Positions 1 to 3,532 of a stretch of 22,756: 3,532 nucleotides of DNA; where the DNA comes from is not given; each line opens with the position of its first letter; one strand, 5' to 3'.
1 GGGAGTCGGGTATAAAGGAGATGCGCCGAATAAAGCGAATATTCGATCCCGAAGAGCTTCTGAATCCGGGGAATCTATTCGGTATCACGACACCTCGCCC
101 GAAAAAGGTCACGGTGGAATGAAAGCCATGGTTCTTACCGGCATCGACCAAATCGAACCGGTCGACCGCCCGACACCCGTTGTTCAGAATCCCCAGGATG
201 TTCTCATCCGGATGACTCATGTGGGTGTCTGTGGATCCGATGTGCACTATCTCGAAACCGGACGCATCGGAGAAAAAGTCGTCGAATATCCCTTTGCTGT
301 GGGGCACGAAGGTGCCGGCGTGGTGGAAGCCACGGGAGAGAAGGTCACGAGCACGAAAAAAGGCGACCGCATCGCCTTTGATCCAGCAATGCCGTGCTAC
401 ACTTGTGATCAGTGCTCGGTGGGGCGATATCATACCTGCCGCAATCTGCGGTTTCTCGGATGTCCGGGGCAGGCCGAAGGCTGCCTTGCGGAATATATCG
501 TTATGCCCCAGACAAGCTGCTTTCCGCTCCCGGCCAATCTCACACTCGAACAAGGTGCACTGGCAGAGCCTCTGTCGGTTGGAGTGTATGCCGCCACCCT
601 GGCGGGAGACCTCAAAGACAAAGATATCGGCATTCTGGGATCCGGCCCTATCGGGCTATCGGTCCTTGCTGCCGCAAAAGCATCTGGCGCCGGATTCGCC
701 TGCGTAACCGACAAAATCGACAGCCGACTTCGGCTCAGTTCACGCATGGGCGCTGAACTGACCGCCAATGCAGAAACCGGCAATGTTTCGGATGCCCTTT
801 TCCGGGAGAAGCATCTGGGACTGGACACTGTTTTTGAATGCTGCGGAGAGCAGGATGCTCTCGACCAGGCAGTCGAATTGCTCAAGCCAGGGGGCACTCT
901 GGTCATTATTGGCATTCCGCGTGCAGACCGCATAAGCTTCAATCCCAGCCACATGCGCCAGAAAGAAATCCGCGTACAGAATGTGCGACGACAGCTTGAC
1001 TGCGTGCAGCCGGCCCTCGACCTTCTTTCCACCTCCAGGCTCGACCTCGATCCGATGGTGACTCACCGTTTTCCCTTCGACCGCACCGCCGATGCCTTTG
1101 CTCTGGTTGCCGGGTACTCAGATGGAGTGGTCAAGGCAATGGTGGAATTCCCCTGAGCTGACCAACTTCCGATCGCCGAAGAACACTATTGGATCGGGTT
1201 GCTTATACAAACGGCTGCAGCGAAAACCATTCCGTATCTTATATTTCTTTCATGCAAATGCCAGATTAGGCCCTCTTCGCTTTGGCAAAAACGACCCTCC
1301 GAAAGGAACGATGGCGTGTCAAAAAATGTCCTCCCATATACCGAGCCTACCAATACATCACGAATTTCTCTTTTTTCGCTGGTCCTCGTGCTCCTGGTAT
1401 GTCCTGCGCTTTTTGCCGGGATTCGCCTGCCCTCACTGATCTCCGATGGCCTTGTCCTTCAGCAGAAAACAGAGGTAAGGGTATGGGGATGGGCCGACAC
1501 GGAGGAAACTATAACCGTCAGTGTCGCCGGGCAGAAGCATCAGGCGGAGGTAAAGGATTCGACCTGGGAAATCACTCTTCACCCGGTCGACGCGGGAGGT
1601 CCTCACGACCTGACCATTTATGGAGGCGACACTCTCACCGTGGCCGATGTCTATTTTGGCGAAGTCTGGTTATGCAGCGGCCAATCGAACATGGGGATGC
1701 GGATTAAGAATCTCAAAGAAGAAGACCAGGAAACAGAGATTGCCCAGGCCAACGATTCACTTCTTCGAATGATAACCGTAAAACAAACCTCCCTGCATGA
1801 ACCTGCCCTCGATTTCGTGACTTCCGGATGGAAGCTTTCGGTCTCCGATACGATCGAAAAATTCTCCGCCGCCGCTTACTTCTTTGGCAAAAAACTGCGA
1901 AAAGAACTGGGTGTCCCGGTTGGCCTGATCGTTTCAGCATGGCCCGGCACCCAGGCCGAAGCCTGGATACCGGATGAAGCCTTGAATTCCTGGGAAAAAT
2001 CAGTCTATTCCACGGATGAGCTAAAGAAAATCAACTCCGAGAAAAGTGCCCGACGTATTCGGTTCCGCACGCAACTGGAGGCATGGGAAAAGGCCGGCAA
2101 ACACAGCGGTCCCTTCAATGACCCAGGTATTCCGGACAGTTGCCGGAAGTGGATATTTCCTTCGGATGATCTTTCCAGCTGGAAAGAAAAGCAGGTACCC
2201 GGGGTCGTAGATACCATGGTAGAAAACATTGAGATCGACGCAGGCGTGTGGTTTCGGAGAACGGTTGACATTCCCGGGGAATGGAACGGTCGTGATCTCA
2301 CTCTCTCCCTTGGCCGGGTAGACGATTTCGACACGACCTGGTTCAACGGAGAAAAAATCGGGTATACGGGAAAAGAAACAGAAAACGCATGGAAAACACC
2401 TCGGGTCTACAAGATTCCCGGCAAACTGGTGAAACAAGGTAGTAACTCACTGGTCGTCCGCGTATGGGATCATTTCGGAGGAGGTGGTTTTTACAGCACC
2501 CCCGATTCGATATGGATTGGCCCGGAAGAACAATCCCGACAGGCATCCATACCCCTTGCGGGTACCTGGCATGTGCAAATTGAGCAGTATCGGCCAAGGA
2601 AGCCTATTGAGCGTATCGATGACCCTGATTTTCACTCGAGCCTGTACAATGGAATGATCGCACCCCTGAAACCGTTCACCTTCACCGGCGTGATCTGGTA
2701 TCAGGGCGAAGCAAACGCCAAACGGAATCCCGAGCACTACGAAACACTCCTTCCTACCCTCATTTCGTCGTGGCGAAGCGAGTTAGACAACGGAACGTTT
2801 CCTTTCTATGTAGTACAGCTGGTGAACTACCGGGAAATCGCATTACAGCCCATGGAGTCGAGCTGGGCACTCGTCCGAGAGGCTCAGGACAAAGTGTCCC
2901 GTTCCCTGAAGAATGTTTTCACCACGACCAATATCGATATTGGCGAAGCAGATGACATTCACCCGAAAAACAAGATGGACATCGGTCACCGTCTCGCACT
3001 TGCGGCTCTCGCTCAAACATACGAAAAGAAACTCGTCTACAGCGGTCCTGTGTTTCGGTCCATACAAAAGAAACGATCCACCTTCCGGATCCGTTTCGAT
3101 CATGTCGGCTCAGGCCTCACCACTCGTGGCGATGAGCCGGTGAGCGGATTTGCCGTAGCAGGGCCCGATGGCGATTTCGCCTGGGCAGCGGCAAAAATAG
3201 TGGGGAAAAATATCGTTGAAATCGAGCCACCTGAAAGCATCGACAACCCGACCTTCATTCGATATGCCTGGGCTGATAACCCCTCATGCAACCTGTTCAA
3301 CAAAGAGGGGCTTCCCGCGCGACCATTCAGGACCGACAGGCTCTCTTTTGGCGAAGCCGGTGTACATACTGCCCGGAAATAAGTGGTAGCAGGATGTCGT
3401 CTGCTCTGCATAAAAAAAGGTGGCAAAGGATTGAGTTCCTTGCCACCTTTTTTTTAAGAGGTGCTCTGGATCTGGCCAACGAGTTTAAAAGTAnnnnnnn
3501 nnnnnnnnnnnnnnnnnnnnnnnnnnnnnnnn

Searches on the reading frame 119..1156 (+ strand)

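Call 16: search_protein_families(library=pfam, proteins=[window:119-1156:+], max_evalue=0.001)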
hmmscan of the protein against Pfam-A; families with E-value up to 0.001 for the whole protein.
window:119-1156:+ (345 aa): 4 families
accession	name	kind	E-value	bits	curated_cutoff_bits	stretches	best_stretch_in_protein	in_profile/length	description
PF08240.17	ADH_N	-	1.6e-29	102.6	23.5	1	25-138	2-103/104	Alcohol dehydrogenase GroES-like domain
PF00107.32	ADH_zinc_N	-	6.8e-22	78.2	31.8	1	177-304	1-128/129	Zinc-binding dehydrogenase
PF16912.11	Glu_dehyd_C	-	6.6e-12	45.8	34.9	1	145-344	3-211/211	Glucose dehydrogenase C-terminus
PF13602.12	ADH_zinc_N_2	-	2.6e-07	32.1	27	1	219-331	10-124/134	Zinc-binding dehydrogenase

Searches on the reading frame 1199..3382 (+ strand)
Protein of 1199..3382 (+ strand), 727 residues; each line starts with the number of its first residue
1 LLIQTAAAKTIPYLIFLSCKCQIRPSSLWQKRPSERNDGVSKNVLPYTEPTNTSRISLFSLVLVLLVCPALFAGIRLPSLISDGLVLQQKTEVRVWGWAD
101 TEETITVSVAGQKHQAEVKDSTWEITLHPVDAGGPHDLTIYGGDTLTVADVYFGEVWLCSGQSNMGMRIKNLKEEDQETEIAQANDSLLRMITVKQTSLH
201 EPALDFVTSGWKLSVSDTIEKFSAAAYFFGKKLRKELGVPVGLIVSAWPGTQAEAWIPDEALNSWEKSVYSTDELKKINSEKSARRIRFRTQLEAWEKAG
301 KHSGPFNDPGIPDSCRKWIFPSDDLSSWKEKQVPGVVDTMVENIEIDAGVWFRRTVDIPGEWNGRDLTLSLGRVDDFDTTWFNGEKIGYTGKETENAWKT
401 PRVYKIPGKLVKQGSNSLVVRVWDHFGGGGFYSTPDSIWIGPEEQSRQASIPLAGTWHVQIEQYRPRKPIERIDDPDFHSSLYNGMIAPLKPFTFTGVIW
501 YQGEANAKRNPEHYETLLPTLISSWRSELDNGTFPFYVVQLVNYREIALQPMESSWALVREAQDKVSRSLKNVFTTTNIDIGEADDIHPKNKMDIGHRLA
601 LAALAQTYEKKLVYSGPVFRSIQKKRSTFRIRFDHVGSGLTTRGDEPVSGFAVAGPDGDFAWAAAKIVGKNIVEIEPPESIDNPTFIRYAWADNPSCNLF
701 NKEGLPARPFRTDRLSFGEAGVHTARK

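Call 16: search_protein_families(library=pfam, proteins=[window:1199-3382:+], max_evalue=0.001)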
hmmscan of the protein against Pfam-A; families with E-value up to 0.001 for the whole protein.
window:1199-3382:+ (727 aa): 2 families
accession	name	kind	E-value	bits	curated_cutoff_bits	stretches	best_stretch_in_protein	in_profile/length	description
PF03629.24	SASA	-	2.1e-21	77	24.8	2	480-604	102-225/226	Carbohydrate esterase, sialic acid-specific acetylesterase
PF02837.24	Glyco_hydro_2_N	-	0.00018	22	28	1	346-424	62-137/169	Glycosyl hydrolases family 2, sugar binding domain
